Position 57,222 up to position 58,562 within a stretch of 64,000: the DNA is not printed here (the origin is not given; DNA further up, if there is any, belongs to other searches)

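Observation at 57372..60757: Short pyruvate kinase lacking the C-domain, with duplicated gene-end fragments framing a tolQ-exbD-DUF502 cassette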

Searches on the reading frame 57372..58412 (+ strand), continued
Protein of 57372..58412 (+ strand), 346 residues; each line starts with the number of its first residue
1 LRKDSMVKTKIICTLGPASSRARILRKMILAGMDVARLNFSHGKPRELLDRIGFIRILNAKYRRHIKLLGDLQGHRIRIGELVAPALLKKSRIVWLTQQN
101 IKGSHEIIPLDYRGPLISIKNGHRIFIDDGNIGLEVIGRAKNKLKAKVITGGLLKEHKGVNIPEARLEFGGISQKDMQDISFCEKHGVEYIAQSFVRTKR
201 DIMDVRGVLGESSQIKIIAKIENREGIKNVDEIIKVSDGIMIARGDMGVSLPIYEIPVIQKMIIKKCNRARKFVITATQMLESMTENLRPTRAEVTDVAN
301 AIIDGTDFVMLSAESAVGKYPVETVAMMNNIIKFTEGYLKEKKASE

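Call 12: find_encoding_contigs(protein=P0004, flank=8000, max_places=3)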
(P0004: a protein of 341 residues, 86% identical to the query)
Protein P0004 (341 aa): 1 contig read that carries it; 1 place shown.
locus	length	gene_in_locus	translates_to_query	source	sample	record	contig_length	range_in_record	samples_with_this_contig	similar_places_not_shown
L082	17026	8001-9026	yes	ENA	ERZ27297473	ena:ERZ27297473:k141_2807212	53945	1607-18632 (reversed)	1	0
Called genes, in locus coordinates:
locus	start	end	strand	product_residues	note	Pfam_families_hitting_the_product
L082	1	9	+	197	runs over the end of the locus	PF04367:DUF502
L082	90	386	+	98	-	-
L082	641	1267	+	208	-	PF03703:bPH_2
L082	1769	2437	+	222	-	PF00072:Response_reg, PF00486:Trans_reg_C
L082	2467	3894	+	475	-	PF12729:4HB_MCP_1 (weak), PF00512:HisKA, PF02518:HATPase_c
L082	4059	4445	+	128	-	PF00072:Response_reg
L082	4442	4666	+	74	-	-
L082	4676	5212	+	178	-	PF01471:PG_binding_1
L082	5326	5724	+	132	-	-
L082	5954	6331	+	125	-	PF08823:PG_binding_2 (faint), PF01471:PG_binding_1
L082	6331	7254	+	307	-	PF13354:Beta-lactamase2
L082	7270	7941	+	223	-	PF00691:OmpA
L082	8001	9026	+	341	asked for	PF00224:PK, PF03328:HpcH_HpaI (weak)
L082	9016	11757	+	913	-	PF00690:Cation_ATPase_N, PF00122:E1-E2_ATPase, PF13246:Cation_ATPase, PF00702:Hydrolase, PF08282:Hydrolase_3 (faint), PF00689:Cation_ATPase_C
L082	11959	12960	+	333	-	PF01145:Band_7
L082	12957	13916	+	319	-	PF01145:Band_7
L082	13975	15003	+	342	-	PF00924:MS_channel_2nd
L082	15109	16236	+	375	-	PF13439:Glyco_transf_4, PF00534:Glycos_transf_1, PF13692:Glyco_trans_1_4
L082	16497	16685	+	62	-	PF06305:LapA_dom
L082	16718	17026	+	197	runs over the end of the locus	-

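Call 13: find_encoding_contigs(protein=P0003, flank=8000, max_places=4)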
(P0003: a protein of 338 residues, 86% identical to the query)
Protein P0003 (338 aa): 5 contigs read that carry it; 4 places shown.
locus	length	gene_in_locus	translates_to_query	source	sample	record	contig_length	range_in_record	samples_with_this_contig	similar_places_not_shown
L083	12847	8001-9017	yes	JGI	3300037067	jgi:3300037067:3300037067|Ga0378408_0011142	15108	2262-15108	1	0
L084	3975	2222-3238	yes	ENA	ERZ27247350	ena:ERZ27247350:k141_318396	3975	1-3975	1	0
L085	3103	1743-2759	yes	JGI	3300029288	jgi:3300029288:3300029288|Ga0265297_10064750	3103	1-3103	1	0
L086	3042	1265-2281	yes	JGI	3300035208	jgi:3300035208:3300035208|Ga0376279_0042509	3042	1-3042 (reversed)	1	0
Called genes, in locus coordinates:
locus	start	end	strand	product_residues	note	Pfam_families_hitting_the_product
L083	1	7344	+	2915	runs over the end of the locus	PF10091:Glycoamylase, PF06165:GH94_b-supersand, PF17167:Glyco_hydro_94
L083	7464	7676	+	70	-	PF06305:LapA_dom (weak)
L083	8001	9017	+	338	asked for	PF00224:PK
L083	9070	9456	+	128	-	-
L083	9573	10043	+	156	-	PF00571:CBS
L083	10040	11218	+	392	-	PF00999:Na_H_Exchanger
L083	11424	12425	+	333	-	PF01145:Band_7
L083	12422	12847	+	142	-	?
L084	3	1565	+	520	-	?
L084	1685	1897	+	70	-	PF06305:LapA_dom (weak)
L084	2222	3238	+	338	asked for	PF00224:PK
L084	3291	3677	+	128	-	-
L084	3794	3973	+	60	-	?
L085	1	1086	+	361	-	?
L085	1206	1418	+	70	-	PF06305:LapA_dom (weak)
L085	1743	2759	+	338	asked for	PF00224:PK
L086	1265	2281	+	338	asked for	PF00224:PK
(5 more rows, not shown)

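Call 22: search_protein_representatives(protein=window:57372-58412:+)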
Query: 346 residues. Proteins with E-value up to 0.001 (for the whole library): 26649; up to 1e-10: 14241; up to 1e-30: 5096. The best 150 are listed.
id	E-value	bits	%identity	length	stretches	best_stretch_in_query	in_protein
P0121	1.1e-111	389.7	66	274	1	6-278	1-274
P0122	2.7e-107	375.4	55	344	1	6-336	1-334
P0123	3.3e-107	375.1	55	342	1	8-338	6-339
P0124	1.4e-105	369.7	55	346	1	6-338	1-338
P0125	2.5e-93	329.4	50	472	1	6-341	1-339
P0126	4.9e-93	328.5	52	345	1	9-336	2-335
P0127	6.0e-93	328.2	49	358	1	3-343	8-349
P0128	3.8e-92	325.6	49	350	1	8-339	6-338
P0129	6.1e-91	321.6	35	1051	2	9-327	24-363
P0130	5.9e-89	315.1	48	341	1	7-336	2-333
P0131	2.6e-88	313.0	48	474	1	6-340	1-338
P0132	3.4e-88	312.6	47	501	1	9-337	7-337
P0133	4.6e-88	312.2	46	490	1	5-339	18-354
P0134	4.6e-88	312.2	50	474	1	6-336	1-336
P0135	7.5e-88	311.5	46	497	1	8-338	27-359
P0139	2.8e-86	306.3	46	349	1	8-333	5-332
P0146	1.3e-84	300.8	47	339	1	6-340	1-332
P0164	1.4e-82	294.1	45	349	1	6-343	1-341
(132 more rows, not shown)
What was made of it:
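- Among the 50%-identity cluster representatives the highest-scoring are mostly short (342-358 aa), with canonical ~470-aa PKs from rank 5 (call 22).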

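Call 28: search_solved_structures(query=window:57372-58412:+, max_evalue=1e-30, show_alignments=2)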
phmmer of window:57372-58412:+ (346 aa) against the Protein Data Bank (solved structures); distinct sequences matched with E-value up to 1e-30: 101 (the best 60 are shown).
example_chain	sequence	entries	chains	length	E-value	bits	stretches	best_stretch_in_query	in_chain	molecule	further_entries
8edr_A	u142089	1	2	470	2.9e-86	293.1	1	6-338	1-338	Pyruvate kinase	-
8eq0_B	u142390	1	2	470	4.8e-86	292.4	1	6-338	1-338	Pyruvate kinase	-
8edt_A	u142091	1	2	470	4.8e-86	292.3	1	6-338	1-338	Pyruvate kinase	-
4yng_A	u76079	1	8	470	4.9e-86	292.3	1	6-338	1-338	Pyruvate kinase I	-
8eds_A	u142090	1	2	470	5.4e-86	292.2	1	6-338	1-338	Pyruvate kinase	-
8eu4_A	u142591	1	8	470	1.3e-85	290.9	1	6-338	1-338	Pyruvate kinase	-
8edq_A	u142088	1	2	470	1.3e-85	290.9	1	6-338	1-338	Pyruvate kinase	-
8eq3_A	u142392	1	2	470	1.7e-85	290.5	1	6-338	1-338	Pyruvate kinase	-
8eq1_A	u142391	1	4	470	2.5e-85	290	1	6-338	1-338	Pyruvate kinase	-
1pky_A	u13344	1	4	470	2.6e-85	289.9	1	6-338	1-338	PYRUVATE KINASE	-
1e0t_A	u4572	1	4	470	2.3e-84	286.8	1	6-338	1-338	Pyruvate kinase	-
1e0u_A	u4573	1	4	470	2.5e-84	286.7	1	6-338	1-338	Pyruvate kinase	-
3t05_A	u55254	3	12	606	3.6e-84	286.2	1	5-337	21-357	Pyruvate kinase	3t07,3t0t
2e28_A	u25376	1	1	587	1.2e-82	281.2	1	8-340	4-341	Pyruvate kinase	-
3bjf_A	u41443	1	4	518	1.4e-76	261.2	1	8-336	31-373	Pyruvate kinase isozymes M1/M2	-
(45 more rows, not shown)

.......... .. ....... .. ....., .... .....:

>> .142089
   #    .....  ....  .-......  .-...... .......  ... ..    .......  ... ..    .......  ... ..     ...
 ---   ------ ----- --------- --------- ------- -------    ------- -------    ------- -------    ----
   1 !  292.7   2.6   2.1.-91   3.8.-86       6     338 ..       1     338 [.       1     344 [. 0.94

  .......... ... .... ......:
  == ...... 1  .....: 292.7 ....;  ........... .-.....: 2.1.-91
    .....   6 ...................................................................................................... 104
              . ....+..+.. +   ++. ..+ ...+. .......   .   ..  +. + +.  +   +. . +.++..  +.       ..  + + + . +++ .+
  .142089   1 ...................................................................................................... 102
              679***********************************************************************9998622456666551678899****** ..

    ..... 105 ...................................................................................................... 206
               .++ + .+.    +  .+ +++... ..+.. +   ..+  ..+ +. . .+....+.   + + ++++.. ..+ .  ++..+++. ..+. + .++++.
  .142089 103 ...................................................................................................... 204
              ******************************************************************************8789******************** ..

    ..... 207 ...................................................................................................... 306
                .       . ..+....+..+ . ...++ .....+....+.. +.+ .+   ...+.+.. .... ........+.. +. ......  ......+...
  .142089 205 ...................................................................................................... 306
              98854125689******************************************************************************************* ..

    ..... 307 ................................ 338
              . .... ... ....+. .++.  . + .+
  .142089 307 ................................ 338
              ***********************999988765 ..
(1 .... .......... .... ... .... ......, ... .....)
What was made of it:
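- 57387..58412 (+): Short pyruvate kinase (A+B domains only). It is 341 aa from ATG 57387; the mechanical ORF starts at TTG 57372. It aligns to PykF 1-338/470 (call 28).
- On Pyruvate kinase (canonical three-domain form): The protein ends at PykF residue 338 of 470 (call 28).
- Checked: It aligns to E. coli PykF residues 1-338 of 470 (call 28).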

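Call 49: list_cluster_members(proteins=[P0122, P0123, P0124, P0126, P0127, P0128, P0130, P0139, P0146, P0164])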
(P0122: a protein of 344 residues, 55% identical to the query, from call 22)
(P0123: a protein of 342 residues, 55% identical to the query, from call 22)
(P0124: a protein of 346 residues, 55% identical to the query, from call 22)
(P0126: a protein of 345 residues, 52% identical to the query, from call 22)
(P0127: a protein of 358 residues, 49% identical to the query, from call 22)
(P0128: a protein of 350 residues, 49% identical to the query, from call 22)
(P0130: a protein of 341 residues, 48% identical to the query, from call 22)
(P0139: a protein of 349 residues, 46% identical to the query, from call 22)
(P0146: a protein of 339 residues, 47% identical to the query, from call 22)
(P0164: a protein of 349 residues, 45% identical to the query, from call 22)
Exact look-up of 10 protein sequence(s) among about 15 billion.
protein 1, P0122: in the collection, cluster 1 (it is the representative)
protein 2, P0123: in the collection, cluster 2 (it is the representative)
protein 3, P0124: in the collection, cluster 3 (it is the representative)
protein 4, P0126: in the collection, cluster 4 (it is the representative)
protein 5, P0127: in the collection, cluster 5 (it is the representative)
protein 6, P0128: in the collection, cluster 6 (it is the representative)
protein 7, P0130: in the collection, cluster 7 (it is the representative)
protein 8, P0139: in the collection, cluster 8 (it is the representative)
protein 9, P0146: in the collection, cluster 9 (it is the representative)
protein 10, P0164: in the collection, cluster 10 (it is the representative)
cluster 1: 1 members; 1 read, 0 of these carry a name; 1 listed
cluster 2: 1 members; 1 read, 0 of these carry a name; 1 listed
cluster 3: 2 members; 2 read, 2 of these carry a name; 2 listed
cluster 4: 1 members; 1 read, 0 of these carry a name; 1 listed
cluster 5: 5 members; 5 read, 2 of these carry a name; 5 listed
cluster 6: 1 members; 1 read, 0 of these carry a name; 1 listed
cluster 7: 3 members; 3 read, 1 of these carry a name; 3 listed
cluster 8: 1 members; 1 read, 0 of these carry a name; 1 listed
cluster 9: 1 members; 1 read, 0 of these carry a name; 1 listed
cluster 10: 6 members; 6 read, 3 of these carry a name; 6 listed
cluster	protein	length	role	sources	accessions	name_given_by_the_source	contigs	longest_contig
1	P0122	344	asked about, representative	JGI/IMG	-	-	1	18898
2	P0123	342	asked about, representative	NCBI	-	-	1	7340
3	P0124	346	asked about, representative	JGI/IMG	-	pyruvate kinase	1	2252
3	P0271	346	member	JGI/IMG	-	pyruvate kinase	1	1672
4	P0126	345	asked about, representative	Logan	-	-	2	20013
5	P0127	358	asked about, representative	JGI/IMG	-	pyruvate kinase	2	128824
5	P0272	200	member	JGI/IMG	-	pyruvate kinase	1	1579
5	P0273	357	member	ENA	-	-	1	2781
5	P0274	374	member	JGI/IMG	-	-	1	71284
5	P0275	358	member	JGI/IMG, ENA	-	-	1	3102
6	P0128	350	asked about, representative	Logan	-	-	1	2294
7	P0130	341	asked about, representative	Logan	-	-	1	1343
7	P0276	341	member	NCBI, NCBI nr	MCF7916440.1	MAG: pyruvate kinase [Candidatus Omnitrophica bacterium] | pyruvate kinase [Candidatus Omnitrophota bacterium]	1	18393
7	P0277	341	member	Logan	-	-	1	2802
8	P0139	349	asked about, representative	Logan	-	-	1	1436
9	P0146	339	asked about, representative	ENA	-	-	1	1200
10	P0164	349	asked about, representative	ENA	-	-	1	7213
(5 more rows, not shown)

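Call 50: search_protein_families(library=ncbifam, proteins=[window:57372-58412:+], max_evalue=0.00001)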
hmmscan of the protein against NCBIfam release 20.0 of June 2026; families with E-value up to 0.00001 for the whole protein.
window:57372-58412:+ (346 aa): 7 families
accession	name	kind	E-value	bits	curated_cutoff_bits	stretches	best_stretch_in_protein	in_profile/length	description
TIGR01064.1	pyruv_kin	equivalog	1.4e-131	439.4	306.4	1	8-343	2-342/476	pyruvate kinase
NF004491.0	PRK05826.1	subfamily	7e-130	433.7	432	1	6-341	4-343/477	pyruvate kinase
NF004978.0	PRK06354.1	subfamily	2.9e-122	409.1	462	1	3-343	4-349/590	pyruvate kinase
NF004886.0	PRK06247.1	subfamily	9.9e-111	370.7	623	1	7-337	5-334/476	pyruvate kinase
NF006664.0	PRK09206.1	equivalog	1.5e-107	360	686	1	6-342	1-342/470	pyruvate kinase PykF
NF005234.0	PRK06739.1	equivalog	2.4e-92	309.6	564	1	11-341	5-334/352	pyruvate kinase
NF011314.0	PRK14725.1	equivalog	2e-49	168.5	642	2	118-335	372-593/614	pyruvate kinase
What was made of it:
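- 57387..58412 (+): TIGR01064 scores 439 bits against a cut-off of 306 (call 50).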

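Call 65: predict_structure(alignment_id=A1)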
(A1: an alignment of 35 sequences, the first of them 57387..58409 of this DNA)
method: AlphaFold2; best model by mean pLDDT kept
length: 341 residues; sequences in the alignment: 35
mean_pLDDT: 94.9   pTM: 0.90
mean pLDDT of the five models: 94.9, 94.4, 94.3, 93.5, 93.4
residues with pLDDT >= 90: 311; 70-90: 28; 50-70: 2; < 50: 0
segments of 3 or more residues with pLDDT < 50: none
pLDDT, mean of each block of 10 residues (from residue 1): 90 94 97 90 95 94 95 95 97 95 94 95 95 94 97 93 88 96 97 95 94 96 98 97 91 97 98 92 97 97 97 97 98 91 78
secondary structure, 60 per line:
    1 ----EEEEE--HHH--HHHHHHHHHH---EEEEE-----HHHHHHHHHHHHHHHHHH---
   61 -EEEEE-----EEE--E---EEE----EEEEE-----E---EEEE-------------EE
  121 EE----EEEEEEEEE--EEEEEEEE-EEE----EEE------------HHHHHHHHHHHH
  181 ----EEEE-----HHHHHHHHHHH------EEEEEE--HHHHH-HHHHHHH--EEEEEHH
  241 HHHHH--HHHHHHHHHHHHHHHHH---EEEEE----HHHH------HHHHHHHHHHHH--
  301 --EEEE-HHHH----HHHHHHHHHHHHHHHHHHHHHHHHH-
elements in order: E5-9 H17-26 E30-34 H40-57 E62-66 E72-74 E81-83 E88-92 E102-105 E119-122 E127-135 E138-145 E147-149 E154-156 H169-180 E185-188 H194-204 E211-216 H219-223 H225-231 E234-238 H239-245 H248-264 E268-272 H277-280 H287-298 E303-306 H308-311 H316-340
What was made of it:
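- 57387..58412 (+): AlphaFold pLDDT is 94.9 and the terminal helix covers residues 316-340 (call 65).
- On Pyruvate kinase (PF00224 / TIGR01064): The model shows a beta-rich insert at residues ~72-156 (call 65).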

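Call 67: fold_search(model_id=the predicted structure, library=pdb)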
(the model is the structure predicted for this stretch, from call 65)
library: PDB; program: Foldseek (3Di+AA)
matches with E <= 10: 1825; with E <= 0.001: 698
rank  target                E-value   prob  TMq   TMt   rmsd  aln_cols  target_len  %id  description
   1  8eds_A                1.0e-45  1.00  0.90  0.66   2.3       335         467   46  Escherichia coli pyruvate kinase (PykF) P70Q (released 2022-11-16)
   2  4qg8_A                1.3e-45  1.00  0.92  0.63   1.9       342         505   43  crystal structure of PKM2-K305Q mutant (released 2015-02-25)
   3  4fxf_A                1.4e-45  1.00  0.91  0.63   2.2       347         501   43  Structure of M2 pyruvate kinase in complex with phenylalanine (released 2013-03-27)
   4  8eq3_B                1.4e-45  1.00  0.91  0.67   2.2       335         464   46  Escherichia coli pyruvate kinase A301T (released 2023-01-18)
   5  6wp4_A                1.8e-45  1.00  0.91  0.62   2.2       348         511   42  Pyruvate Kinase M2 mutant-S37E (released 2020-09-30)
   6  6b6u_B                1.9e-45  1.00  0.90  0.60   2.2       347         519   43  Pyruvate Kinase M2 mutant - S437Y (released 2017-12-20)
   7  2g50_D                2.7e-45  1.00  0.92  0.61   2.0       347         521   42  The location of the allosteric amino acid binding site of muscle pyruvate kinase. (released 2006-05-09)
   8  8hmu_A                2.9e-45  1.00  0.91  0.62   2.0       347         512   43  Crystal Structure of PKM2 mutant R516C (released 2023-01-11)
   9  8hmr_C                3.3e-45  1.00  0.91  0.62   2.1       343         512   43  Crystal Structure of PKM2 mutant L144P (released 2023-01-11)
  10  8edr_B                3.3e-45  1.00  0.90  0.67   2.3       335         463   46  E. coli pyruvate kinase (PykF) P70Q (released 2022-11-16)
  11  8eds_B                3.3e-45  1.00  0.90  0.66   2.3       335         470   46  Escherichia coli pyruvate kinase (PykF) P70Q (released 2022-11-16)
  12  3gqy_C                4.4e-45  1.00  0.92  0.62   2.1       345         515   43  Activator-Bound Structure of Human Pyruvate Kinase M2 (released 2009-04-07)
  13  7l21_B                4.4e-45  1.00  0.92  0.61   2.0       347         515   43  Pyruvate Kinase M2 mutant-N70D (released 2021-12-22)
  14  6wp4_C                4.4e-45  1.00  0.91  0.62   2.1       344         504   43  Pyruvate Kinase M2 mutant-S37E (released 2020-09-30)
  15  3srf_E                4.4e-45  1.00  0.92  0.62   1.9       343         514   43  Human M1 pyruvate kinase (released 2012-08-08)
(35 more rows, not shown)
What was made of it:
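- On Pyruvate kinase (PF00224 / TIGR01064): Foldseek aligns 335-347 columns to PKs at rmsd ~2 A (call 67).
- Closest known: Canonical bacterial pyruvate kinase. Same: Identity is 45-46% and TM-score 0.90-0.92 (calls 28, 67).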
